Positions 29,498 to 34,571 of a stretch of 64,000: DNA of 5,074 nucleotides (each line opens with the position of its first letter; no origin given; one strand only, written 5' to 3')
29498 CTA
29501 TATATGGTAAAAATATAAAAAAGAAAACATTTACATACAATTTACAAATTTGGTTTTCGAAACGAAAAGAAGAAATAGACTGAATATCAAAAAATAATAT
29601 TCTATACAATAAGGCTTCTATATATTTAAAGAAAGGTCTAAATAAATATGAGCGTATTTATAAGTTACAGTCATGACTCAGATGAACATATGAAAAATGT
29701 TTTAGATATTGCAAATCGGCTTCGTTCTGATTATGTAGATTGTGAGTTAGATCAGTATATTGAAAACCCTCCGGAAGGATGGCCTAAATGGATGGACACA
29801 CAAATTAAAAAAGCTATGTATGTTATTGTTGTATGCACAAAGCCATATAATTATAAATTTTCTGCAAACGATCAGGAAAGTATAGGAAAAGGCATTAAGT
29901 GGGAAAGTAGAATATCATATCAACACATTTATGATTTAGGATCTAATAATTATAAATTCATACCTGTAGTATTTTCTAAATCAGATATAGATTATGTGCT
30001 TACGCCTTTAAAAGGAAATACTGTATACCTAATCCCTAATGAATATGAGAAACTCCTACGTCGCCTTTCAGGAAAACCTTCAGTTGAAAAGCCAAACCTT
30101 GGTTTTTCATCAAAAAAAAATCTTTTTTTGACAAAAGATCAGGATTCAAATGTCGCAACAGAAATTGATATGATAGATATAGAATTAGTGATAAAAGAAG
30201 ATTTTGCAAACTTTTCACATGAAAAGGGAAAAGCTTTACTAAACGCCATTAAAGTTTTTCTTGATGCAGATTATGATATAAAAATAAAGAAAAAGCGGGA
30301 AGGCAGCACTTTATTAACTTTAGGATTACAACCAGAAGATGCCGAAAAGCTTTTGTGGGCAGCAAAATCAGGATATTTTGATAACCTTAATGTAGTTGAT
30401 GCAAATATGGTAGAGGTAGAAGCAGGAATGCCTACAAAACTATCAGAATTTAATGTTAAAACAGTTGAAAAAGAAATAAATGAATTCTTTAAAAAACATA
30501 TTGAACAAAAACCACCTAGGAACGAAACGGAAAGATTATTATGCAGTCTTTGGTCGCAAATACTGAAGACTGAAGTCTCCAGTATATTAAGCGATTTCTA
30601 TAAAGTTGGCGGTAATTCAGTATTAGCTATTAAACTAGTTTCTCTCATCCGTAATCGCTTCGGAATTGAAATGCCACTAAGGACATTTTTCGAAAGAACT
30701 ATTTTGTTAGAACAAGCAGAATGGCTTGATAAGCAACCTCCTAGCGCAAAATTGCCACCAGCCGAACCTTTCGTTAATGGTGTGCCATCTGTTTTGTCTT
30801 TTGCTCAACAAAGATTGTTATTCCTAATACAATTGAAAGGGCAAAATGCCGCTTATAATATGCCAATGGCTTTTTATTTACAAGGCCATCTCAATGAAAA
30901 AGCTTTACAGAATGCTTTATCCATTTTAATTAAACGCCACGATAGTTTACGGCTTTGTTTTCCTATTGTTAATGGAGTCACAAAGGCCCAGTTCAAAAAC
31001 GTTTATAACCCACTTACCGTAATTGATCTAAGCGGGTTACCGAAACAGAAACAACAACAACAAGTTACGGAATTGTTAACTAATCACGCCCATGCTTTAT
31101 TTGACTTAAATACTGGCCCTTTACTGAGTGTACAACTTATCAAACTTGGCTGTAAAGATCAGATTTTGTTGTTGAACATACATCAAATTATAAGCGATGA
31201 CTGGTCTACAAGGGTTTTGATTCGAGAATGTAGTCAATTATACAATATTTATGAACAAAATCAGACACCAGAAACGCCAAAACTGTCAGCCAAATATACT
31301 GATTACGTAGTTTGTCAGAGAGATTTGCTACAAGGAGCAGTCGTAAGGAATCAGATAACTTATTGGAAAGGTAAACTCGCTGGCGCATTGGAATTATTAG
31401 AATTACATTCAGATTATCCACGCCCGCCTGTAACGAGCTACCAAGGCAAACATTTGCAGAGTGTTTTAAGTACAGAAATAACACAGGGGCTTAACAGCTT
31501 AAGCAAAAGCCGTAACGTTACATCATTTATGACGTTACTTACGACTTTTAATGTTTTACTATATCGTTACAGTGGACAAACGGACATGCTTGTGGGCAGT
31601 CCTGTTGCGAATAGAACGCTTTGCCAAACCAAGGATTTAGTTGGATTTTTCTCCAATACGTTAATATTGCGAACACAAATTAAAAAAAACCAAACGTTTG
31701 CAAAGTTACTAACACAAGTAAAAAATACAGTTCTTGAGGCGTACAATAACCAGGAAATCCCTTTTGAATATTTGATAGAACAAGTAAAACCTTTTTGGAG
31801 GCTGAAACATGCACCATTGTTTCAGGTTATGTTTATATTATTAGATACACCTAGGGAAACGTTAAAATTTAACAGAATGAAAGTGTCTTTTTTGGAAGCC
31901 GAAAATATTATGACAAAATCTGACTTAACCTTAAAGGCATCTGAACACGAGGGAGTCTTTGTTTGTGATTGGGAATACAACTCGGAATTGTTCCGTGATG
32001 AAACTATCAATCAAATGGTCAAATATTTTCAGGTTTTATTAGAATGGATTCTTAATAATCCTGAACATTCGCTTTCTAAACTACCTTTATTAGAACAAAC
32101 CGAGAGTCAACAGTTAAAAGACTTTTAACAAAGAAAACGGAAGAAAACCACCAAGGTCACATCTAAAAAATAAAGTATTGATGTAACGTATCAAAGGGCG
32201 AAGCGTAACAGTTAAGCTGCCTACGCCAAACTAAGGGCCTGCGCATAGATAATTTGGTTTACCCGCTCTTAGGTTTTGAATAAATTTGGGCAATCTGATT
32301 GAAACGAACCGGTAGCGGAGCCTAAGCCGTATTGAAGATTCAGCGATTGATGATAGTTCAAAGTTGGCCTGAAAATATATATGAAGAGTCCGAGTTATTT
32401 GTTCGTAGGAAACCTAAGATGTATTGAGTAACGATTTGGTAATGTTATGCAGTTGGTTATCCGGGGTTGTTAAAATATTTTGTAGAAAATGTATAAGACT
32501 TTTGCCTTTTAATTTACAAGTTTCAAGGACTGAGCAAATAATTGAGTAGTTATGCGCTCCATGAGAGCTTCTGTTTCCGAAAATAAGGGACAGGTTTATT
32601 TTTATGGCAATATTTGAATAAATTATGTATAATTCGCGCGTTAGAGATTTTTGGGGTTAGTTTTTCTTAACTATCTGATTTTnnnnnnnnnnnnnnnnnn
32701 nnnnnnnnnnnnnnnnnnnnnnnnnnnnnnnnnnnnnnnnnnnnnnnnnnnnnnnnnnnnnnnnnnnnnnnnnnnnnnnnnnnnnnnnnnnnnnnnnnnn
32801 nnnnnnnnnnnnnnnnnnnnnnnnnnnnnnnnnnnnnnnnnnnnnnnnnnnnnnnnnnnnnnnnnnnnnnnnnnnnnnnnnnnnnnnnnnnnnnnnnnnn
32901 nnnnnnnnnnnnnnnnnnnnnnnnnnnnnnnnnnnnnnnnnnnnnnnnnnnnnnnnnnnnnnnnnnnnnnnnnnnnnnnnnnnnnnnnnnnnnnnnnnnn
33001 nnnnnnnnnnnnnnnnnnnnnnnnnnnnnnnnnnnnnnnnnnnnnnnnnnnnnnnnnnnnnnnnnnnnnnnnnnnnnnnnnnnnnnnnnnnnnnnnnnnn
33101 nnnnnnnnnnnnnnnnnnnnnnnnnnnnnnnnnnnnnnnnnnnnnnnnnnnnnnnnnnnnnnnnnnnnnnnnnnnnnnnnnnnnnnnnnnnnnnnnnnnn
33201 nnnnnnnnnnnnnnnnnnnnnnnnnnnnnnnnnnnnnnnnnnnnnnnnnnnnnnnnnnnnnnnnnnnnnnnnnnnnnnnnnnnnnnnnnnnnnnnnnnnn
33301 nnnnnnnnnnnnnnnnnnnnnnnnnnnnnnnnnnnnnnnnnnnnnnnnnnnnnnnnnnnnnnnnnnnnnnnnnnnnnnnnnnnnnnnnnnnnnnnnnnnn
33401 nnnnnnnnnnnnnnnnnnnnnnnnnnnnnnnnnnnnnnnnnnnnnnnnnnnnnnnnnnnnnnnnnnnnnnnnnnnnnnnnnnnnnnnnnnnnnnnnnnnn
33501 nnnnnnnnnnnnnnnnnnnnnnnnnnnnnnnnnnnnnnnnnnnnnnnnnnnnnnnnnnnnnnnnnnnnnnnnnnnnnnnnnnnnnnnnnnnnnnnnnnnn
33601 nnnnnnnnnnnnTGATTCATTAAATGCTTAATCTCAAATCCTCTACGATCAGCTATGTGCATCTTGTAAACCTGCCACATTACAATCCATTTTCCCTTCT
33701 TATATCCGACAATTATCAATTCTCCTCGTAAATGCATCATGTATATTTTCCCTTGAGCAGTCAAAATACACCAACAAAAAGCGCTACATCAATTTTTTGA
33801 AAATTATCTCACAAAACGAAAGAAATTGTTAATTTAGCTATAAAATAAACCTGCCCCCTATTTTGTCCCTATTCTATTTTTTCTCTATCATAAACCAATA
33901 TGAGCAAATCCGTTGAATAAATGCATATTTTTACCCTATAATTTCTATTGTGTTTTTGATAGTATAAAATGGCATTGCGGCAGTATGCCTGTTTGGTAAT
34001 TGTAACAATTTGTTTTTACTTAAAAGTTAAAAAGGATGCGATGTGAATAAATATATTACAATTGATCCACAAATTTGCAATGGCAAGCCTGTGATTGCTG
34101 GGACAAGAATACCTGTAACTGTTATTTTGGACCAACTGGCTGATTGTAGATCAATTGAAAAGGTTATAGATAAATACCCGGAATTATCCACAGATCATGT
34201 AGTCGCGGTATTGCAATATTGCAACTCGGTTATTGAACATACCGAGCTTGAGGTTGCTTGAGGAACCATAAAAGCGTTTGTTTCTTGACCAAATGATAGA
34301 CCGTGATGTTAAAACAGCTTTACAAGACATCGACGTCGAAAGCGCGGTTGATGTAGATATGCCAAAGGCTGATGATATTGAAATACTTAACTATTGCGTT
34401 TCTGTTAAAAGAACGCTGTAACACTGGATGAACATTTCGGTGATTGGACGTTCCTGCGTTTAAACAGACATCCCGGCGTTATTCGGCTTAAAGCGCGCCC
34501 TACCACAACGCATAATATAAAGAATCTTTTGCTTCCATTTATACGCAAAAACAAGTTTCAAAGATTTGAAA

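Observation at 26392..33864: Candidate two-gene defence-like module (kinase-HD + SEFIR-T-C) sitting between Y1-transposase sequences, with a sharp compositional break between the two genes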

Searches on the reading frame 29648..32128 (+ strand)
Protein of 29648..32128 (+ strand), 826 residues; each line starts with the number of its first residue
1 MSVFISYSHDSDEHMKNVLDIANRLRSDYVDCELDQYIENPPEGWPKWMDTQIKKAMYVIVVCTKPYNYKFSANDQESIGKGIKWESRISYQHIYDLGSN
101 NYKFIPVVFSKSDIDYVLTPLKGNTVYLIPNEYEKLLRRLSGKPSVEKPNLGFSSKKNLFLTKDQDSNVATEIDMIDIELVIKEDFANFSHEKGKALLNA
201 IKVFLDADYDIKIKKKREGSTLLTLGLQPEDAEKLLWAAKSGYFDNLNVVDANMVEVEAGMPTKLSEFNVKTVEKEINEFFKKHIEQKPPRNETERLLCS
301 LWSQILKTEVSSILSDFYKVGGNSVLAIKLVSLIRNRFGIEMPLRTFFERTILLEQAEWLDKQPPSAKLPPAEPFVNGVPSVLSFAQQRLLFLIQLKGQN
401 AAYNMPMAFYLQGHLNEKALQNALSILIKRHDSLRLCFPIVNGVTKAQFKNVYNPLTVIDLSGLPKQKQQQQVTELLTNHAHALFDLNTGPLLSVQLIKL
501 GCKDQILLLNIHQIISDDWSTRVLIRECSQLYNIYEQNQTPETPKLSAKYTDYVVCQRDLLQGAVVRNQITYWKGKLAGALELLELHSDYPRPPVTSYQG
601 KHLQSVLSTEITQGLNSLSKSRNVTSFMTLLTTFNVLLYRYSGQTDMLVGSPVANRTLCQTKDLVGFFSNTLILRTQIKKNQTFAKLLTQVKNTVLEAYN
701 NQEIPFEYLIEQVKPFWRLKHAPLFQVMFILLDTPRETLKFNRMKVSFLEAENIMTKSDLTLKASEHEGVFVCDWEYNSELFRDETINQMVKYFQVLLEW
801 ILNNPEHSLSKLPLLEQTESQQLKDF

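Call 3: search_protein_families(library=pfam, proteins=[window:29648-32128:+], max_evalue=0.01)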
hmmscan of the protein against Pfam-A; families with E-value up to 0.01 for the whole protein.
window:29648-32128:+ (826 aa): 4 families
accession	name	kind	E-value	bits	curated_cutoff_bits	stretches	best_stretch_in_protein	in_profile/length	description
PF00668.25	Condensation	-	6.1e-93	312.4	30.6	1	383-823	7-455/456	Condensation domain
PF08357.16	SEFIR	-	4.1e-14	53.5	23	1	2-140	2-150/150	SEFIR domain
PF00550.31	PP-binding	-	2e-10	41.2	20.8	1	297-358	2-65/67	Phosphopantetheine attachment site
PF13676.11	TIR_2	-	9.3e-09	36.3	28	1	3-112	1-93/122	TIR domain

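Call 4: search_protein_families(library=padloc, proteins=[window:29648-32128:+], max_evalue=0.01)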
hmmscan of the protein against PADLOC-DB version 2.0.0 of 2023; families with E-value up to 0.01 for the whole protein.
window:29648-32128:+ (826 aa): 1 family
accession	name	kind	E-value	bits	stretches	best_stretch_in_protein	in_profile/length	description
PDLC03957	bSEFIR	-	9.6e-48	162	1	2-285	40-263/412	-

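Call 11: find_homologous_proteins(query=window:29648-32128:+, max_evalue=0.00001)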
Query window:29648-32128:+ (826 aa): 307 proteins with E <= 0.00001 among 8000 candidates; the best 120 are listed.
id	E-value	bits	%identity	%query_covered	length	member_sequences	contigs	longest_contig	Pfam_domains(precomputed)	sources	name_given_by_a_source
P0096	0.0e+0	1870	100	100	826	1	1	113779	PF00668.26,PF08357.17,PF00550.32,PF13676.12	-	-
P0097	1.7e-181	623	53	65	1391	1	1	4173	PF00668.26,PF00550.32,PF00501.35,PF13193.13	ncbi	ncbi:MAG: amino acid adenylation domain-containing protein, partial [Methylobacter sp.]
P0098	1.2e-173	597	52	65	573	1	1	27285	PF00668.26,PF00550.32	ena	-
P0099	6.7e-166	572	55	58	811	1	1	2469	PF00668.26,PF00501.35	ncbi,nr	ncbi:MAG: AMP-binding protein, partial [bacterium]|nr:AMP-binding protein [bacterium]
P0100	3.5e-151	523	58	27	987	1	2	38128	PF00668.26,PF00550.32,PF00501.35,PF13193.13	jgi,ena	-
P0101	4.9e-139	483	36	58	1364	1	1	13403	PF00668.26,PF00550.32,PF00501.35,PF13193.13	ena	-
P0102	2.4e-133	464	41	53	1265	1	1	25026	PF00668.26,PF00550.32,PF00501.35,PF13193.13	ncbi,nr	ncbi:MAG: hypothetical protein QOH49_695, partial [Acidobacteriota bacterium]|nr:hypothetical protei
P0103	3.9e-125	437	34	65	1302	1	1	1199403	PF00668.26,PF00550.32,PF00501.35,PF13193.13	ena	-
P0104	6.7e-124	433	35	65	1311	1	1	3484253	PF00668.26,PF00550.32,PF00501.35,PF13193.13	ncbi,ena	-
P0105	5.6e-121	423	44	54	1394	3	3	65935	PF00668.26,PF00550.32,PF18563.7,PF00501.35,PF13193.13,PF00975.27,PF23297.2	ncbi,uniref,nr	ncbi:non-ribosomal peptide synthetase [Nodularia spumigena]|uniref:AptD n=4 Tax=Nodularia spumigena 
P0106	1.4e-119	419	43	54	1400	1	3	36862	PF00668.26,PF00550.32,PF12697.14,PF18563.7,PF00501.35,PF13193.13,PF00975.27,PF23297.2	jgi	jgi:amino acid adenylation domain-containing protein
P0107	5.5e-119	417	43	54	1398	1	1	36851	PF00668.26,PF00550.32,PF18563.7,PF00501.35,PF13193.13,PF00975.27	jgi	jgi:amino acid adenylation domain-containing protein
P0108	7.3e-119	416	43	54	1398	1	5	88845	PF00668.26,PF00550.32,PF18563.7,PF00501.35,PF13193.13,PF00975.27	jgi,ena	jgi:amino acid adenylation domain-containing protein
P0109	7.5e-119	416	43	54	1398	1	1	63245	PF00668.26,PF00550.32,PF18563.7,PF00501.35,PF13193.13,PF00975.27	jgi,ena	jgi:amino acid adenylation domain-containing protein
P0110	8.3e-119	416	43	54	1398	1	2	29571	PF00668.26,PF00550.32,PF18563.7,PF00501.35,PF13193.13,PF00975.27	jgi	jgi:amino acid adenylation domain-containing protein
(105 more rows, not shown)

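Call 19: search_protein_families(library=pfam, proteins=[P0098], max_evalue=1)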
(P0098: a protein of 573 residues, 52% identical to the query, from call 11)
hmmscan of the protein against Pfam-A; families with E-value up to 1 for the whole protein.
P0098 (573 aa): 3 families
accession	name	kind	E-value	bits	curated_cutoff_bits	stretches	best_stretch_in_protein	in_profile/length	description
PF00668.25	Condensation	-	6.1e-117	391.5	30.6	1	142-567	5-438/456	Condensation domain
PF00550.31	PP-binding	-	1.2e-15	58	20.8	1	58-121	2-67/67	Phosphopantetheine attachment site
PF07247.17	AATase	-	0.28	10.1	22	1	245-312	133-203/500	Alcohol acetyltransferase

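Call 45: find_encoding_contigs(protein=P0098, flank=10000, max_places=2)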
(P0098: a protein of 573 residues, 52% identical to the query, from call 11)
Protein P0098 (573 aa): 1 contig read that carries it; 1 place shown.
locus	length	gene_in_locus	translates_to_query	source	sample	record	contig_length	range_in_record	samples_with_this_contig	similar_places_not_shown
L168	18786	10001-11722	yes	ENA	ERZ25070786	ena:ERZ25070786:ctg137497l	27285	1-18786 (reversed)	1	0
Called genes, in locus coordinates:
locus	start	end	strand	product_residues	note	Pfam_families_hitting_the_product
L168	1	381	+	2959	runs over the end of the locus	?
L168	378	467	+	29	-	-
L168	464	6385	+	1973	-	PF18563:TubC_N, PF00668:Condensation, PF00501:AMP-binding, PF13193:AMP-binding_C, PF00550:PP-binding, PF00668:Condensation, PF00501:AMP-binding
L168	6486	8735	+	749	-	PF13193:AMP-binding_C, PF00550:PP-binding, PF00668:Condensation, PF00501:AMP-binding (faint)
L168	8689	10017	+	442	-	PF00501:AMP-binding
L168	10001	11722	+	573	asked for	PF00550:PP-binding, PF00668:Condensation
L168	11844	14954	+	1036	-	PF00501:AMP-binding, PF13193:AMP-binding_C, PF00550:PP-binding, PF00668:Condensation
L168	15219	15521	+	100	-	-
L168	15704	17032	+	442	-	PF04055:Radical_SAM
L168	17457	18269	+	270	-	PF00797:Acetyltransf_2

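Call 48: search_protein_families(library=ncbifam, proteins=[window:29648-32128:+], max_evalue=0.01)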
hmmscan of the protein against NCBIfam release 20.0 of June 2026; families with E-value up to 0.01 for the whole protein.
window:29648-32128:+ (826 aa): 7 families
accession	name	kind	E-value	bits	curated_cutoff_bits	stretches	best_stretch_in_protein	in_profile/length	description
NF004282.0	PRK05691.1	subfamily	6.1e-114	381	4090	1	272-825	1617-2175/4334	non-ribosomal peptide synthase/polyketide synthase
NF047350.1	aureusi_NRPS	equivalog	2.2e-73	247.1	2500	1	285-813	900-1409/2373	aureusimine non-ribosomal peptide synthetase AusA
TIGR03443.1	alpha_am_amid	equivalog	1.4e-26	92.3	1030.1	2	573-825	2-224/1390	L-aminoadipate-semialdehyde dehydrogenase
NF038078.1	NRPS_MxcG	equivalog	1.6e-16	58.8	2300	2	383-812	7-427/1442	myxochelin non-ribosomal peptide synthetase MxcG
NF007605.2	PRK10252.1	equivalog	6e-09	33.9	2400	2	282-336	963-1017/1292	enterobactin non-ribosomal peptide synthetase EntF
NF041803.1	NRPS_SolG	exception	0.0001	20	2200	1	269-357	1066-1152/1163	solanimycin non-ribosomal peptide synthetase SolG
TIGR01720.1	NRPS-para261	subfamily_domain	0.0037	17.2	74.2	1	737-803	61-127/155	non-ribosomal peptide synthase domain TIGR01720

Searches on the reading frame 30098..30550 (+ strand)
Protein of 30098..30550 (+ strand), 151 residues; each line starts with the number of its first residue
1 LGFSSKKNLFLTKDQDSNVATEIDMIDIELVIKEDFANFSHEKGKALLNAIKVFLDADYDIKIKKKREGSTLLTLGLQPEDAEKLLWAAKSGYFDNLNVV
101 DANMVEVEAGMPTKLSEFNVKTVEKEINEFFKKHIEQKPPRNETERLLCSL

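Call 19: search_protein_families(library=pfam, proteins=[window:30098-30550:+], max_evalue=1)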
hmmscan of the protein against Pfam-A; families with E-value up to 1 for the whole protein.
window:30098-30550:+ (151 aa): 2 families
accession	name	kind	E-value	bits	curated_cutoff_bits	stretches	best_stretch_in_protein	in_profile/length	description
PF16976.10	RcpC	-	0.025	14.9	28.8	1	24-92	32-107/114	Flp pilus assembly protein RcpC/CpaB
PF12558.13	DUF3744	-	0.24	12.6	22.5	1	111-147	30-65/73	ATP-binding cassette cobalt transporter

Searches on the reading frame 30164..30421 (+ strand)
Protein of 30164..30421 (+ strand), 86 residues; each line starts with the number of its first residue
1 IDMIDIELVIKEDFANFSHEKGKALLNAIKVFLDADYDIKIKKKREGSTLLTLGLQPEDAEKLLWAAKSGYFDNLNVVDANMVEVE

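Call 73: search_solved_structures(query=A5, max_evalue=10)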
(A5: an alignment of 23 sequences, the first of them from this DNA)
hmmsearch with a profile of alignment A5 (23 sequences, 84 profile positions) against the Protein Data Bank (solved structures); distinct sequences matched with E-value up to 10: 6.
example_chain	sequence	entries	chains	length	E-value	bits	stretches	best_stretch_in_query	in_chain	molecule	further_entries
5xcb_A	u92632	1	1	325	0.17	15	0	35-60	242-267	Probable surface protein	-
4le0_A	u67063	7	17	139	0.4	13.8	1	16-43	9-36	Transcriptional regulatory protein DesR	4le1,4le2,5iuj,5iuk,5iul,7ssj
9vo4_A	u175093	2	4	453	0.42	13.8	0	35-60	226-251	Probable surface protein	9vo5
5xcc_A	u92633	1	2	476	0.46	13.6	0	35-60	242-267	Probable surface protein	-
4ldz_A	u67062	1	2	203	0.66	13.2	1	16-42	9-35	Transcriptional regulatory protein DesR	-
6kmh_C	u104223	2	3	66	0.93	12.7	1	12-44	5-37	Amyloid-beta A4 precursor protein-binding family A member 1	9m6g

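Call 79: predict_structure(alignment_id=A5)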
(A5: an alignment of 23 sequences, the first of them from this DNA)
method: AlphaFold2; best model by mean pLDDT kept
length: 86 residues; sequences in the alignment: 23
mean_pLDDT: 87.9   pTM: 0.74
mean pLDDT of the five models: 87.9, 86.1, 86.1, 85.6, 85.1
residues with pLDDT >= 90: 47; 70-90: 35; 50-70: 4; < 50: 0
segments of 3 or more residues with pLDDT < 50: none
pLDDT, mean of each block of 10 residues (from residue 1): 88 83 90 89 80 92 94 91 79
secondary structure, 60 per line:
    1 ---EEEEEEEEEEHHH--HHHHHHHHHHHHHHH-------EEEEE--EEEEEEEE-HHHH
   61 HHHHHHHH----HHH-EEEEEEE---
elements in order: E4-13 H19-33 E41-45 E48-55 H57-68 E77-83

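Call 82: fold_search(model_id=the predicted structure, library=pdb)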
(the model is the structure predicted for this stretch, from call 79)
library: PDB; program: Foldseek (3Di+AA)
matches with E <= 10: 1292; with E <= 0.001: 0
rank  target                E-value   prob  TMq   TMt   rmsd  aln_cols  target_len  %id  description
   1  2ec2_A                1.1e-02  0.80  0.38  0.30   7.9       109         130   10  Crystal structure of transposase from Sulfolobus tokodaii (released 2007-02-27)
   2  4wpm_B                1.2e-02  1.00  0.61  0.61   4.2        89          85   15  Structure of the Chaetomium thermophilum Mex67:Mtr2 Complex (released 2015-07-15)
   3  6z1p_Bg               1.4e-02  1.00  0.62  0.43   4.0       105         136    8  Structure of the mitochondrial ribosome from Tetrahymena thermophila (released 2020-06-24)
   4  2ec2_F                2.1e-02  0.75  0.35  0.28   8.1       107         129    6  Crystal structure of transposase from Sulfolobus tokodaii (released 2007-02-27)
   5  3j9m_AE               2.4e-02  0.97  0.54  0.42   4.1       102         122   14  Structure of the human mitochondrial ribosome (class 1) (released 2015-04-15)
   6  8ukm_A                2.4e-02  0.97  0.49  0.28   4.7        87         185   21  T33-ml30 - Designed Tetrahedral Protein Cage Using Machine Learning Algorithms (released 2024-03-06)
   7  3ofe_B                2.6e-02  0.98  0.55  0.59   3.9        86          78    9  Structured Domain of Drosophila melanogaster Boca p41 2 2 Crystal form (released 2011-03-02)
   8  2ec2_D                2.6e-02  0.69  0.35  0.28   8.2       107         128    6  Crystal structure of transposase from Sulfolobus tokodaii (released 2007-02-27)
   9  6nuk_A                3.1e-02  0.91  0.44  0.40   5.4        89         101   10  De novo designed protein Ferredog-Diesel (released 2019-06-12)
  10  7pnx_E                3.3e-02  0.97  0.55  0.43   3.9       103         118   13  Assembly intermediate of human mitochondrial ribosome small subunit without mS37 in complex with RBFA and METTL15 conf (released 2022-06-15)
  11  3tvi_I                3.3e-02  0.93  0.49  0.14   4.5        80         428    9  Crystal structure of Clostridium acetobutylicum aspartate kinase (CaAK): An important allosteric enzyme for industrial (released 2011-11-09)
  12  4wpm_A                3.6e-02  0.97  0.56  0.56   4.6        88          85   16  Structure of the Chaetomium thermophilum Mex67:Mtr2 Complex (released 2015-07-15)
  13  3tvi_C                3.6e-02  0.95  0.50  0.14   4.4        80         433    9  Crystal structure of Clostridium acetobutylicum aspartate kinase (CaAK): An important allosteric enzyme for industrial (released 2011-11-09)
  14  2mq8_MODEL_1_A        3.6e-02  0.94  0.53  0.44   5.2       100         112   16  Solution NMR Structure of De novo designed protein LFR1 1 with ferredoxin fold, Northeast Structural Genomics  (released 2014-08-20)
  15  6nuk_B                3.6e-02  0.91  0.46  0.42   5.2        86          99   12  De novo designed protein Ferredog-Diesel (released 2019-06-12)
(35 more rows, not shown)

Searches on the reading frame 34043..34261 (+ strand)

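Call 76: search_protein_families(library=pfam, proteins=[window:34043-34261:+], max_evalue=0.01)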
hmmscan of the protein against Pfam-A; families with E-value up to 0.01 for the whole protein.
window:34043-34261:+ (72 aa): 1 family
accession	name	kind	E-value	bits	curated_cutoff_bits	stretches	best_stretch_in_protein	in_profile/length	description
PF04255.20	DUF433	-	1.2e-20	73.4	23.6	1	5-60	1-56/56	Protein of unknown function (DUF433)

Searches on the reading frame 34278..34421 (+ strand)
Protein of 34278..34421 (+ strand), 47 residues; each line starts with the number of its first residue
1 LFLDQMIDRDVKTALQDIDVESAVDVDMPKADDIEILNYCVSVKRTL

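Call 102: search_protein_families(library=pfam, proteins=[window:34278-34421:+], max_evalue=10)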
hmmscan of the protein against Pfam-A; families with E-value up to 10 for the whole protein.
window:34278-34421:+ (47 aa): 3 families
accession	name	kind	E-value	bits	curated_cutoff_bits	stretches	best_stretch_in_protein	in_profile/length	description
PF18480.7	DUF5615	-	0.0017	18.7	23.8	1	2-47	4-51/110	Domain of unknown function (DUF5615)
PF05597.16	Phasin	-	0.079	13.5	28.8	1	3-28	84-109/126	Poly(hydroxyalcanoate) granule associated protein (phasin)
PF08731.17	AFT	-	0.15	12.9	21.6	1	9-45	5-41/92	Transcription factor AFT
